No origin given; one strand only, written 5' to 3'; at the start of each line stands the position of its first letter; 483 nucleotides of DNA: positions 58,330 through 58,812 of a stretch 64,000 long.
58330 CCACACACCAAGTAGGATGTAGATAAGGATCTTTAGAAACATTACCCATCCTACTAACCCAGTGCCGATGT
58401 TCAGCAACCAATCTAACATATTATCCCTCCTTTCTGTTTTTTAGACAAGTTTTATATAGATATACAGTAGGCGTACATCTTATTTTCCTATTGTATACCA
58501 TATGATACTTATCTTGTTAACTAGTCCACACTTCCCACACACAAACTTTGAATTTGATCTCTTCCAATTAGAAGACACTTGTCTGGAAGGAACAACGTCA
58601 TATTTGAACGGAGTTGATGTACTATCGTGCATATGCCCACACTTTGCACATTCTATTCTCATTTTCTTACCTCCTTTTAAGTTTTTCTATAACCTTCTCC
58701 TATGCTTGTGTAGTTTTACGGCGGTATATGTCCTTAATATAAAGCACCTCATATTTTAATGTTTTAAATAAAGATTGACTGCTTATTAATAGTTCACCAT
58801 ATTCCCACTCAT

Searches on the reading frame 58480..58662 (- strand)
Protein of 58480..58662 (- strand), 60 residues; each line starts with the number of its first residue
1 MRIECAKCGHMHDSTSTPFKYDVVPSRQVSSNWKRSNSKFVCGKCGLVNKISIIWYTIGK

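Call 33: find_homologous_proteins(query=window:58480-58662:-, max_evalue=0.01)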
Query window:58480-58662:- (60 aa): 2 proteins with E <= 0.01 among 2 candidates.
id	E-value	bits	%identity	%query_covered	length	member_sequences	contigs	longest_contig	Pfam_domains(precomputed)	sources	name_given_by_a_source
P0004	1.6e-33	130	95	100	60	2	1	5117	-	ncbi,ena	-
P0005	1.8e-8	51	44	92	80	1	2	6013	-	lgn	-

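Call 35: find_encoding_contigs(protein=P0004, flank=10000)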
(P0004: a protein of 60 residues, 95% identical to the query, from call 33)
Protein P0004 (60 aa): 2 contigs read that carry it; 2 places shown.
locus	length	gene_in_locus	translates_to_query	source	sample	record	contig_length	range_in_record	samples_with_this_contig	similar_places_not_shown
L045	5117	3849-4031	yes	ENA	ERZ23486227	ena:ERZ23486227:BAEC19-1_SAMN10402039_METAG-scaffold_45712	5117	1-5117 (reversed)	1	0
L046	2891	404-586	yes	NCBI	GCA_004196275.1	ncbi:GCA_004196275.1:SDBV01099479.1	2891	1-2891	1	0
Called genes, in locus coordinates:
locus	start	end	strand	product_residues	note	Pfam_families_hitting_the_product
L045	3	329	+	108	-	?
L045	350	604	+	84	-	-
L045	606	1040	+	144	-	PF06094:GGACT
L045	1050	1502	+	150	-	PF09832:DUF2059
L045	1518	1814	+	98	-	-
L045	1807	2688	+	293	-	-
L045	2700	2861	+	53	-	-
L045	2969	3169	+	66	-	-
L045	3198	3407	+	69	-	-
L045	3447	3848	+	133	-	-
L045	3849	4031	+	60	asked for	-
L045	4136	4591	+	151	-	-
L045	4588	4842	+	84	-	-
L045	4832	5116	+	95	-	?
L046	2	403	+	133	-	?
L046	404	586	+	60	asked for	-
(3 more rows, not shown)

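Call 36: find_encoding_contigs(protein=P0005, flank=10000)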
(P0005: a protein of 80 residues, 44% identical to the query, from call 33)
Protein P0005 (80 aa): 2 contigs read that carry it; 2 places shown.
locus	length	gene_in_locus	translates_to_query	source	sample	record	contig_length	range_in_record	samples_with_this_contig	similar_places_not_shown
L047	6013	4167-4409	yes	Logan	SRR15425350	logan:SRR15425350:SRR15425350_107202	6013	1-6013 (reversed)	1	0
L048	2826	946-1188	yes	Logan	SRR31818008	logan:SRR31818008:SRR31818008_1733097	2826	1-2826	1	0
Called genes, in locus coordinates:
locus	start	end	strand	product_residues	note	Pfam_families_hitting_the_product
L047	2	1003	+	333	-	?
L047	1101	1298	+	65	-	-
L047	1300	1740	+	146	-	-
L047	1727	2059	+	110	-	-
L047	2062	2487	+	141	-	-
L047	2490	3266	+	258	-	-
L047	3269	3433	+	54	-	-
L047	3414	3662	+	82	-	-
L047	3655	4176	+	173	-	-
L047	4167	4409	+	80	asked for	-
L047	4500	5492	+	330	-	PF05992:SbmA_BacA, PF06472:ABC_membrane_2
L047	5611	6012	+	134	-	?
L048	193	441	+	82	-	-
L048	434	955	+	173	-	-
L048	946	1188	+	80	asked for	-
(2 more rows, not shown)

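Call 67: search_protein_families(library=padloc, max_evalue=0.01, proteins=[window:58480-58662:-])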
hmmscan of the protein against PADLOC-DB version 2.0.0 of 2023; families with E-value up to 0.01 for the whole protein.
window:58480-58662:- (60 aa): 0 families

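Call 68: search_protein_families(library=ncbifam, max_evalue=0.01, proteins=[window:58480-58662:-])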
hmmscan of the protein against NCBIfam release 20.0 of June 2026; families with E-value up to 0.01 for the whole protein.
window:58480-58662:- (60 aa): 3 families
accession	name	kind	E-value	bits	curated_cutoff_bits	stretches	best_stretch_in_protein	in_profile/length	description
TIGR04165.1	methano_modCys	hypoth_equivalog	0.0015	18.7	60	0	3-12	37-46/50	TIGR04165 family Cys-rich peptide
NF001669.0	PRK00432.1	equivalog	0.0049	16.8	54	0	39-47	43-51/58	30S ribosomal protein S27ae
NF041910.1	HVO_0416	equivalog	0.0081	16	80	0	30-48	25-43/58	HVO_0416 family zinc finger protein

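Call 80: search_protein_families(library=pfam, max_evalue=0.001, proteins=[L047:2-1003:+, L047:1300-1740:+, L047:1727-2059:+, L047:2062-2487:+, L047:2490-3266:+, L047:3414-3662:+, L047:3655-4176:+, L047:4500-5492:+, L047:5611-6012:+, L047:1101-1298:+])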
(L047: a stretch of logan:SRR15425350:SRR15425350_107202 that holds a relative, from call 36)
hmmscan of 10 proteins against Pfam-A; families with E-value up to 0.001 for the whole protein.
L047:2-1003:+ (333 aa): 1 family
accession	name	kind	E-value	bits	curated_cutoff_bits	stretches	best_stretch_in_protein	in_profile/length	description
PF01139.22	RtcB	-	5.7e-40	138.3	27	1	60-330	140-425/426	tRNA-splicing ligase RtcB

L047:1300-1740:+ (146 aa): 0 families

L047:1727-2059:+ (110 aa): 0 families

L047:2062-2487:+ (141 aa): 0 families

L047:2490-3266:+ (258 aa): 0 families

L047:3414-3662:+ (82 aa): 0 families

L047:3655-4176:+ (173 aa): 0 families

L047:4500-5492:+ (330 aa): 2 families
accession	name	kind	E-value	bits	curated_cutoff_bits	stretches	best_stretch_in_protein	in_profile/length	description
PF05992.17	SbmA_BacA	-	2.9e-116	388.8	24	1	9-318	2-314/315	SbmA/BacA-like family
PF06472.20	ABC_membrane_2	-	2.6e-16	60.3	24.4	1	21-206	19-199/269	ABC transporter transmembrane region 2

L047:5611-6012:+ (134 aa): 0 families

L047:1101-1298:+ (65 aa): 0 families

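Call 81: search_protein_families(library=phrogs, max_evalue=0.001, proteins=[L047:2-1003:+, L047:1300-1740:+, L047:1727-2059:+, L047:2062-2487:+, L047:2490-3266:+, L047:3414-3662:+, L047:3655-4176:+, L047:4500-5492:+, L047:5611-6012:+, L047:1101-1298:+])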
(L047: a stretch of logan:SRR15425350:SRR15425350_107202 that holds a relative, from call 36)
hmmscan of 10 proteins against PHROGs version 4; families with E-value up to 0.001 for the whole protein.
L047:2-1003:+ (333 aa): 2 families
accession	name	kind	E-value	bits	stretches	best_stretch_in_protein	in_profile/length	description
phrog_1075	-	DNA, RNA and nucleotide metabolism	1.5e-79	269.3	1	52-332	184-442/459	tRNA splicing ligase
phrog_32430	-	DNA, RNA and nucleotide metabolism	2.9e-25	89.6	1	202-330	8-137/139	tRNA splicing ligase RtcB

L047:1300-1740:+ (146 aa): 0 families

L047:1727-2059:+ (110 aa): 0 families

L047:2062-2487:+ (141 aa): 0 families

L047:2490-3266:+ (258 aa): 0 families

L047:3414-3662:+ (82 aa): 0 families

L047:3655-4176:+ (173 aa): 0 families

L047:4500-5492:+ (330 aa): 1 family
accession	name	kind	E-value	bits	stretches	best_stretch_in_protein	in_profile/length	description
phrog_11436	-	unknown function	6.8e-11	43.3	1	102-315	55-271/314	-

L047:5611-6012:+ (134 aa): 0 families

L047:1101-1298:+ (65 aa): 0 families
